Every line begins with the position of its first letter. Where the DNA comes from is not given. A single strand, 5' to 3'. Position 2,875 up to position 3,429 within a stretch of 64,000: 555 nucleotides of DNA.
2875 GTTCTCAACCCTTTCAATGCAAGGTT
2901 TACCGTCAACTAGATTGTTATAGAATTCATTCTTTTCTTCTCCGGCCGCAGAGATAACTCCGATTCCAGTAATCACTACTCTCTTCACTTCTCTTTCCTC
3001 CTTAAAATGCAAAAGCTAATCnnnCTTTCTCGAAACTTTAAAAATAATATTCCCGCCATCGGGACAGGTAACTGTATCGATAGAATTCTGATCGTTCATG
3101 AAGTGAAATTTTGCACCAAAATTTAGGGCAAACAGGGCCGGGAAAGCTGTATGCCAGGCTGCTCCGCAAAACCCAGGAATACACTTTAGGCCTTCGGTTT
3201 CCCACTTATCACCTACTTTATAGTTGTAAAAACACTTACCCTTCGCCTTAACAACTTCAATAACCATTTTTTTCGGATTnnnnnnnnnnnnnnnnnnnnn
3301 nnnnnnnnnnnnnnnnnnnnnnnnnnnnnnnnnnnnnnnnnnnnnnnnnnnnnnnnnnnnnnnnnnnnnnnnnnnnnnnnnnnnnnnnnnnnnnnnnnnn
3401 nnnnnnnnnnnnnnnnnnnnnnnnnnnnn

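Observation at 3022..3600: Tandem duplication of a small Cys/His-containing domain (TIGR04076-like) inside the KS/CLF operon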

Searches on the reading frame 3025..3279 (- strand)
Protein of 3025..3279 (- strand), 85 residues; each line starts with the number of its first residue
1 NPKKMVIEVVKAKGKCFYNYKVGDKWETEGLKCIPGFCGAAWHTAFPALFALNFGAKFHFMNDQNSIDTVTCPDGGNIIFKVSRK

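Call 41: find_related_loci(query=window:3025-3279:-, collection=genome_contigs, flank=8000)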
Query seq(85 aa) (85 aa) in genome_contigs; peptide patterns used: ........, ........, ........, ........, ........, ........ (x = any residue, [..] = any of these).
327 stretches matched a pattern; 188 encode a relative of the query (tblastn E <= 1e-3); the best 80 are kept; 80 distinct loci.
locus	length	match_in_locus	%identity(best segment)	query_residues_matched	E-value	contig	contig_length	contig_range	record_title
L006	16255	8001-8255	94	1-85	8e-53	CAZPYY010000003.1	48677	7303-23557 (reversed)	MAG TPA_asm: uncultured Planctomycetia bacterium isolate binchicken_co330_156 genome assembly, contig: NODE_710_length_4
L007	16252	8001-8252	93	2-85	1e-50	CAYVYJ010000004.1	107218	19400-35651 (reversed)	MAG TPA_asm: uncultured Planctomycetia bacterium isolate SRP167671_co1_67 genome assembly, contig: NODE_144_length_10721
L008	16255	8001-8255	89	1-85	2e-49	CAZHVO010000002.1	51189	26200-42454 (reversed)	MAG TPA_asm: uncultured Planctomycetia bacterium isolate SRP178699_co2_518 genome assembly, contig: NODE_186_length_5118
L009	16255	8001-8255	89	1-85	4e-49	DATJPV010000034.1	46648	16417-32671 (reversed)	MAG TPA_asm: Patescibacteria group bacterium isolate SMAG_U14922 k141_861645, whole genome shotgun sequence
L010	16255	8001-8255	88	1-85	6e-49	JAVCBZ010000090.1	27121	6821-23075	MAG: Candidatus Susulua stagnicola isolate MAG_3300035698_1005 Ga0374944_004547, whole genome shotgun sequence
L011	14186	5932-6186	88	1-85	8e-49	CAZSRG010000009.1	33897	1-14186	MAG TPA_asm: uncultured Planctomycetia bacterium isolate binchicken_co256_334 genome assembly, contig: NODE_1924_length_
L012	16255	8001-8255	86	1-85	8e-48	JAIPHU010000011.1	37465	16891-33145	MAG: Candidatus Omnitrophota bacterium isolate Tobar15.5-16.5m-G38 Tobar15-5-16-5m-C589, whole genome shotgun sequence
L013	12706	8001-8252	89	1-84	7e-48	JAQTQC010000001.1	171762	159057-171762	MAG: Candidatus Omnitrophota bacterium isolate STB_130 NODE_201_length_171762_cov_13.357311_Sandtown_B, whole genome sho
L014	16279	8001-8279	85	1-85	2e-47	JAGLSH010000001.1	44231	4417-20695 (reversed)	MAG: Candidatus Omnitrophota bacterium isolate RS_9_46 ROV157_9.bin.46.fa_1, whole genome shotgun sequence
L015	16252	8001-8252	88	1-84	1e-47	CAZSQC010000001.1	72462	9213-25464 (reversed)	MAG TPA_asm: uncultured Planctomycetales bacterium isolate SRP278252_co2_861 genome assembly, contig: NODE_551_length_72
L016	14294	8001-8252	85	1-84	2e-47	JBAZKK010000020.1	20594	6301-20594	MAG: Candidatus Omnitrophota bacterium isolate SO_2017_LW4_141 scaffold_5195_c1_LW137-91_2017, whole genome shotgun sequ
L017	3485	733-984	87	1-84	2e-47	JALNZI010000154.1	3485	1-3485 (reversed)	MAG: Candidatus Omnitrophota bacterium isolate SO_2017_LW1 bin 10 NODE_33911_length_3485_cov_1.405003_LW64-88_2017, whol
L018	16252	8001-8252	87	1-84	2e-47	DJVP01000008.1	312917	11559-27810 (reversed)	MAG TPA_asm: Candidatus Omnitrophica bacterium UBA6253 UBA6253_contig_3534, whole genome shotgun sequence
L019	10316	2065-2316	87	1-84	3e-47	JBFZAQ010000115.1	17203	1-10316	MAG: Candidatus Omnitrophota bacterium isolate PPR_0471 k121_5493165, whole genome shotgun sequence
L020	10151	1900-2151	82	1-84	2e-47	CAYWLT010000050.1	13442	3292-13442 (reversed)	MAG TPA_asm: uncultured Thermodesulfobacteriota bacterium isolate binchicken_co74_409 genome assembly, contig: NODE_8654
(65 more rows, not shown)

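Call 51: search_protein_families(library=pfam, alignment_id=A4, max_evalue=10)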
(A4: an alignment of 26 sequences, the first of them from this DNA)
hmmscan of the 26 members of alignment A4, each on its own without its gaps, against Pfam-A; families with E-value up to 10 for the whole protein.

A. member 1, seq(85 aa): 0 families

B. families by the number of members that match (of 26 scanned): 7 families
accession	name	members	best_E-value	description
PF17333.7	DEFB136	2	0.15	Beta defensin 136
PF04039.18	MnhB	1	0.025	Domain related to MnhB subunit of Na+/H+ antiporter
PF18445.7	Zn_ribbon_PRDM4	1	0.039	PR zinc knuckle motif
PF19944.4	DUF6406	1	0.13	Family of unknown function (DUF6406)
PF05595.16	DUF771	1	0.16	Domain of unknown function (DUF771)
PF24055.2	POL3_N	1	0.18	DNA polymerase delta catalytic subunit-like, N-terminal domain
PF23843.2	DUF7210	1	0.24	Domain of unknown function (DUF7210)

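Call 73: search_solved_structures(query=A4, max_evalue=10, show_alignments=3)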
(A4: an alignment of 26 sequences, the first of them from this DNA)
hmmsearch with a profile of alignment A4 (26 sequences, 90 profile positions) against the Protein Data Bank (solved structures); distinct sequences matched with E-value up to 10: 0.
